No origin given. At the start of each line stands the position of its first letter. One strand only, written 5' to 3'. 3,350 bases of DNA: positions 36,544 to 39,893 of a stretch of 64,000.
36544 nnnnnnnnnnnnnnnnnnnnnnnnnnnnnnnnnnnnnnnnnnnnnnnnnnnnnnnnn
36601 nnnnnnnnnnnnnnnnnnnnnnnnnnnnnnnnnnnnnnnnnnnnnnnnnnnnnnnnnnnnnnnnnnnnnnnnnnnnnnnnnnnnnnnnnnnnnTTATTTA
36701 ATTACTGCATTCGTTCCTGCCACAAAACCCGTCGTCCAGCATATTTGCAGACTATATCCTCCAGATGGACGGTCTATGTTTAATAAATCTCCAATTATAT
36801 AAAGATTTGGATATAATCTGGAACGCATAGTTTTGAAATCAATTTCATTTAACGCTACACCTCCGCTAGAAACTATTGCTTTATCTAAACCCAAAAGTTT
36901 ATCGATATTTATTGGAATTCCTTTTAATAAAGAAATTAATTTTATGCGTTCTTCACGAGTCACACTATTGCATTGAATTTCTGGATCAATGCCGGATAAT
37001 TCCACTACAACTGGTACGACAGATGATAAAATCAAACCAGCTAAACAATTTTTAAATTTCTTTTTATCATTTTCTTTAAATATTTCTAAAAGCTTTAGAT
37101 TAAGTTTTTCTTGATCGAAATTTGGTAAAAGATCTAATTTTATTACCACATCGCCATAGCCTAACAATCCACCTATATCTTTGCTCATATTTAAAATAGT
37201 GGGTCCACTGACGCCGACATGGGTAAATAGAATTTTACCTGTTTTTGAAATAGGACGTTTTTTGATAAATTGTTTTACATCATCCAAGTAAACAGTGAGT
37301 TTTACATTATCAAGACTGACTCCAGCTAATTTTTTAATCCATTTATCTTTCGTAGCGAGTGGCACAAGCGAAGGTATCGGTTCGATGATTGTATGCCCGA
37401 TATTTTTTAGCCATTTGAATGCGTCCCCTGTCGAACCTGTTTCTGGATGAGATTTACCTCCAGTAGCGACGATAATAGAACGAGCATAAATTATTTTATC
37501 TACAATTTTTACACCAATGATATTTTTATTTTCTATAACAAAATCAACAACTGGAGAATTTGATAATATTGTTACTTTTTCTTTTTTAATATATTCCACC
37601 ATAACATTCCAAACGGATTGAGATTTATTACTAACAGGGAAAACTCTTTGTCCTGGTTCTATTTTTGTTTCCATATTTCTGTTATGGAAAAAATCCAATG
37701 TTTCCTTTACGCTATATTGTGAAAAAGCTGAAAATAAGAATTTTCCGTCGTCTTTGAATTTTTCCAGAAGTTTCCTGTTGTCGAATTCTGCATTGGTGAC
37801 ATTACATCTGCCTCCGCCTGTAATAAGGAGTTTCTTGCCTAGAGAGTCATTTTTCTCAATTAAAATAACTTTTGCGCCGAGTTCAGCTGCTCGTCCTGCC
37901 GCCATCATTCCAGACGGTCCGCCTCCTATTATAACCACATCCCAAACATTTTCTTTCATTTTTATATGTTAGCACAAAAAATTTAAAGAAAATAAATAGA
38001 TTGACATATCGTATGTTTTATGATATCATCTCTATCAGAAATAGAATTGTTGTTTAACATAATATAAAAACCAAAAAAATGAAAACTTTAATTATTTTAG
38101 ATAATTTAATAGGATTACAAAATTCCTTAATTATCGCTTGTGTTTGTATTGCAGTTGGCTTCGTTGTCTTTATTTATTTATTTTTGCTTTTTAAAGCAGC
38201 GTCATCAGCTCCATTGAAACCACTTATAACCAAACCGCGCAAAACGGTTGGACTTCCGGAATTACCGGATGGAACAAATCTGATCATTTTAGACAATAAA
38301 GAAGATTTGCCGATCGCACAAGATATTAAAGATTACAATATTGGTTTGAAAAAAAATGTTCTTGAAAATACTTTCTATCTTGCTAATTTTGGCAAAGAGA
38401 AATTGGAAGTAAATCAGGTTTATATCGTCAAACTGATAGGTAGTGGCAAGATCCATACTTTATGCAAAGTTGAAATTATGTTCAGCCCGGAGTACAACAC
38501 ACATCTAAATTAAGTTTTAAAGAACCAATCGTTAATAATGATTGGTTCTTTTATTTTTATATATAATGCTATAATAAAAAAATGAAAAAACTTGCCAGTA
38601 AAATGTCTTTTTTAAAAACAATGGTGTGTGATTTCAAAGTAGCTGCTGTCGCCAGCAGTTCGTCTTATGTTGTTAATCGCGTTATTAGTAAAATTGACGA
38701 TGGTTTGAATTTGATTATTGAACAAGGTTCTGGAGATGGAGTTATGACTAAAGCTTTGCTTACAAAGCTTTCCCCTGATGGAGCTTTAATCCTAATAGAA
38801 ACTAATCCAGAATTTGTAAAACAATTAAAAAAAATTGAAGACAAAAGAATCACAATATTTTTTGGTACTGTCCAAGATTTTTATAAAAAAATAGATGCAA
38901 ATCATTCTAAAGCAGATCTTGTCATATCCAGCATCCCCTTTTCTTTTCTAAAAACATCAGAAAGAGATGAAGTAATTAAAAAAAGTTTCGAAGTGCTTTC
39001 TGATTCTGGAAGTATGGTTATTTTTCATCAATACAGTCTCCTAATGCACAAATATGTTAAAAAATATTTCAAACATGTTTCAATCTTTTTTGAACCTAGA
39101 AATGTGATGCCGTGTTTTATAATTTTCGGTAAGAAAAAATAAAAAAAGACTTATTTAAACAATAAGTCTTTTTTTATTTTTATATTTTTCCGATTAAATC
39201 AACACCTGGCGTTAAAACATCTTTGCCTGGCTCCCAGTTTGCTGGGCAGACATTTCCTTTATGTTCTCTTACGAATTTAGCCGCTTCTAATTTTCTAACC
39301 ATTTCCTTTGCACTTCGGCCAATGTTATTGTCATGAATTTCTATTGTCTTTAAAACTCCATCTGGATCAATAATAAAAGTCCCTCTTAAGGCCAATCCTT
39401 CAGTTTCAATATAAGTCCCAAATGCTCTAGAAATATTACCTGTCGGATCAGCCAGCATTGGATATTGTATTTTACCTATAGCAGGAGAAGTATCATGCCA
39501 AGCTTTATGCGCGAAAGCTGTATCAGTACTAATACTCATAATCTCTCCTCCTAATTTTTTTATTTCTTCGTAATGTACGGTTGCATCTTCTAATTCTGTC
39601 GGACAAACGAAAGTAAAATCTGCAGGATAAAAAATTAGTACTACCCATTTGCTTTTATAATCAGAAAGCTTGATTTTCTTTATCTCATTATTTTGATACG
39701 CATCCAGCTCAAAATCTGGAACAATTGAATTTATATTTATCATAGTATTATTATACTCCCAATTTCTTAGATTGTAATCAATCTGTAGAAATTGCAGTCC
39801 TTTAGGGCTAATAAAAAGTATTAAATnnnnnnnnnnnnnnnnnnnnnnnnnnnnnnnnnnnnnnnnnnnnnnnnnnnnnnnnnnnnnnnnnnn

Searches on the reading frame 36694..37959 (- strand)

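Call 63: search_protein_families(library=pfam, proteins=[window:36694-37959:-], max_evalue=0.0001)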
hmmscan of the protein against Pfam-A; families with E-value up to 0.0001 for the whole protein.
window:36694-37959:- (421 aa): 12 families
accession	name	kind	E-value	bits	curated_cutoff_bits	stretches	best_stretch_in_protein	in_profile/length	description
PF03486.20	HI0933_like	-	3.4e-77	259.6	50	1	7-416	2-243/244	HI0933-like protein Rossmann domain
PF22780.1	HI0933_like_1st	-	2.5e-33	115.7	27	1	196-363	2-165/165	HI0933-like protein barrel and H2TH domain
PF12831.13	FAD_oxidored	-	2.2e-14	54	27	1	7-167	1-145/416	FAD dependent oxidoreductase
PF00890.30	FAD_binding_2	-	2.8e-12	47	20.4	1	7-55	1-49/414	FAD binding domain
PF07992.20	Pyr_redox_2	-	8.2e-10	39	26.1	1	7-171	2-112/291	Pyridine nucleotide-disulphide oxidoreductase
PF01266.30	DAO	-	5.3e-09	36.5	27.9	1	7-41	1-35/353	FAD dependent oxidoreductase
PF01134.28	GIDA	-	5.4e-09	36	22.1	0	7-39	1-34/391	Glucose inhibited division protein A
PF00070.33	Pyr_redox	-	1e-06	29.6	22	1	8-42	2-36/82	Pyridine nucleotide-disulphide oxidoreductase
PF01494.25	FAD_binding_3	-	1.4e-05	24.9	22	1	7-39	3-35/349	FAD binding domain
PF13450.12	NAD_binding_8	-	1.7e-05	25.4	21.9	1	10-41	1-32/68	NAD(P)-binding Rossmann-like domain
PF01946.23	Thi4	-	3.4e-05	23.6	26.2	0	6-43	18-56/235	Thi4 family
PF01262.27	AlaDh_PNT_C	-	5.4e-05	23.1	23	1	7-54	30-78/214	Alanine dehydrogenase/PNT, C-terminal domain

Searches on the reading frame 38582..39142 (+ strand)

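Call 67: search_protein_families(library=pfam, proteins=[window:38582-39142:+], max_evalue=0.0001)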
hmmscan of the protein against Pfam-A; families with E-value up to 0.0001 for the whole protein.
window:38582-39142:+ (186 aa): 4 families
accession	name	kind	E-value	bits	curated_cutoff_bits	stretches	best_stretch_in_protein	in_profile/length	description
PF13649.12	Methyltransf_25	-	7.9e-07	30.1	27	1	45-143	1-97/97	Methyltransferase domain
PF05175.20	MTS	-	1.1e-05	25.6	23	1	44-168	34-159/170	Methyltransferase small domain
PF08242.18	Methyltransf_12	-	2e-05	25.7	30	1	47-143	2-96/98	Methyltransferase domain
PF13847.12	Methyltransf_31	-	6.3e-05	23.1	27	1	45-148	7-110/145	Methyltransferase domain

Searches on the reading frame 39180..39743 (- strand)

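Call 67: search_protein_families(library=pfam, proteins=[window:39180-39743:-], max_evalue=0.0001)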
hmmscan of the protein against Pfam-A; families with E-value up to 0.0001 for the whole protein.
window:39180-39743:- (187 aa): 3 families
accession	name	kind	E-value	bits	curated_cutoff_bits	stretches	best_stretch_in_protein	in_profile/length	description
PF00578.27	AhpC-TSA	-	1.2e-38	132.2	26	1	5-132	2-122/124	AhpC/TSA family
PF08534.16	Redoxin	-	2.5e-18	66.7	26.6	1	8-142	6-139/148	Redoxin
PF10417.14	1-cysPrx_C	-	5e-08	33.2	21.1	1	155-179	2-26/41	C-terminal domain of 1-Cys peroxiredoxin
